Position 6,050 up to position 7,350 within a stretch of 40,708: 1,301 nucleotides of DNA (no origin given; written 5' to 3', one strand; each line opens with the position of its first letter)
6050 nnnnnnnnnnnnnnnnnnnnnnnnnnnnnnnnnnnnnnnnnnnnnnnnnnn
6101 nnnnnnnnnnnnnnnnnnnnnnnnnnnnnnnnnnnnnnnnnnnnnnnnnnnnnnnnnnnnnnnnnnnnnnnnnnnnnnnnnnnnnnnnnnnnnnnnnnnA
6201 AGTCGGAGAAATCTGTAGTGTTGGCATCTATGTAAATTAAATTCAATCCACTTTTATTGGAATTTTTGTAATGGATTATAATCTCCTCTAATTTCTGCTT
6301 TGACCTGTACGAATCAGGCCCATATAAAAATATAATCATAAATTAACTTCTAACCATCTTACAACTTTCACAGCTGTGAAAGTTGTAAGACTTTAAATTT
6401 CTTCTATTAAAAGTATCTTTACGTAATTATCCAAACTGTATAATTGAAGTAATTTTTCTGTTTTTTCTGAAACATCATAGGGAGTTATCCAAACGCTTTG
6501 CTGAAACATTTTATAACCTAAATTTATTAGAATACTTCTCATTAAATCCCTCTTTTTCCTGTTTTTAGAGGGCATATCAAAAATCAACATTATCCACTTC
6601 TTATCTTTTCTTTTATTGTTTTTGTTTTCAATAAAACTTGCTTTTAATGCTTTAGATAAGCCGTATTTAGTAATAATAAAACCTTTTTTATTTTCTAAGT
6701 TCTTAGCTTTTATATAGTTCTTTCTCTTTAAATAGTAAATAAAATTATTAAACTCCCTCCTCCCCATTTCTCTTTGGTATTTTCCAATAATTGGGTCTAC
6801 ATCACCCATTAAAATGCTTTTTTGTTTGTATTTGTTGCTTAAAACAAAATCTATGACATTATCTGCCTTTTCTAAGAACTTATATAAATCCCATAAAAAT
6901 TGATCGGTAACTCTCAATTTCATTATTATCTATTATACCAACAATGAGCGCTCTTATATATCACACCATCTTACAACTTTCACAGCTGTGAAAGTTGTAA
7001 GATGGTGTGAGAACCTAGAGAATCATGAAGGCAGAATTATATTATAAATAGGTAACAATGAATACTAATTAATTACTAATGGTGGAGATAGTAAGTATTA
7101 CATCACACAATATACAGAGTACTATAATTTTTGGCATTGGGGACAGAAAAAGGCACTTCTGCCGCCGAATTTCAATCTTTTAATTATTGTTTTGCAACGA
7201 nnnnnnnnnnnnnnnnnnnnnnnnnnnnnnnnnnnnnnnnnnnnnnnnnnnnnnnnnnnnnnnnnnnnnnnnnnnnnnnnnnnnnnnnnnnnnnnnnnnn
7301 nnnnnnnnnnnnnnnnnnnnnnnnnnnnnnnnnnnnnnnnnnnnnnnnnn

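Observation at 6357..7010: wHTH + Cas2-like gene bracketed on both sides by the same long palindrome (core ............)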

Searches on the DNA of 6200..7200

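Call 62: search_rna_families(source=window, start=6200, end=7200, threshold=evalue, max_evalue=1)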
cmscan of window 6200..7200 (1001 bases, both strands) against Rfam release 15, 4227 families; matches with E-value up to 1: 17.
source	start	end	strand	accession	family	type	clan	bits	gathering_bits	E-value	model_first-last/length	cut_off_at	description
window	6951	7020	-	RF04265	mir-4650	Gene; miRNA;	-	32.8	80.7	5.6e-05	1-97/97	no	mir-4650 microRNA precursor family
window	6957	7012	-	RF03798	MIR4227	Gene; miRNA;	-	29.7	100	0.0011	1-122/122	no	MIR4227 microRNA precursor family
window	6961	7012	+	RF03788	MIR5304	Gene; miRNA;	-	29.1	75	0.00049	1-80/80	no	MIR5304 microRNA precursor family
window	6963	7008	+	RF00965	mir-549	Gene; miRNA;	-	28.6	93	0.002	1-72/72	no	mir-549 microRNA precursor family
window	6951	7020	+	RF04265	mir-4650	Gene; miRNA;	-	28.2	80.7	0.0012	1-97/97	no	mir-4650 microRNA precursor family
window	6957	7012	-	RF02616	SSRC8_2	Gene; sRNA;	-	26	72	4.3e-05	1-281/281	no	Streptococcus sRNA 8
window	6967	7006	+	RF03218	mir-3015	Gene; miRNA;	-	26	59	0.015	1-57/57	no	mir-3015 microRNA precursor family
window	6963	7010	+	RF04163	mir-8364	Gene; miRNA;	-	25.8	67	0.039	1-61/61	no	mir-8364 microRNA precursor family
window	6959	7013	+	RF04174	MIR4208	Gene; miRNA;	-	24.9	140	0.3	1-191/191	no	MIR4208 microRNA precursor family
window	6951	7020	+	RF03798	MIR4227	Gene; miRNA;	-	23.8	100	0.046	20-101/122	no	MIR4227 microRNA precursor family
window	6960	7010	-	RF04066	mir-1256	Gene; miRNA;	-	23.4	70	0.037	1-70/70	no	mir-1256 microRNA precursor family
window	6354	6392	-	RF03218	mir-3015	Gene; miRNA;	-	21.7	59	0.21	1-57/57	no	mir-3015 microRNA precursor family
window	6961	7011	+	RF04066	mir-1256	Gene; miRNA;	-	20.4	70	0.26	1-70/70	no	mir-1256 microRNA precursor family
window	6231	6284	+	RF00015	U4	Gene; snRNA; splicing;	CL00007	18.9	46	0.085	63-138/138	no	U4 spliceosomal RNA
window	6959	7013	+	RF03776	mir-2068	Gene; miRNA;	-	18.9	99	0.44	1-68/68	no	mir-2068 microRNA precursor family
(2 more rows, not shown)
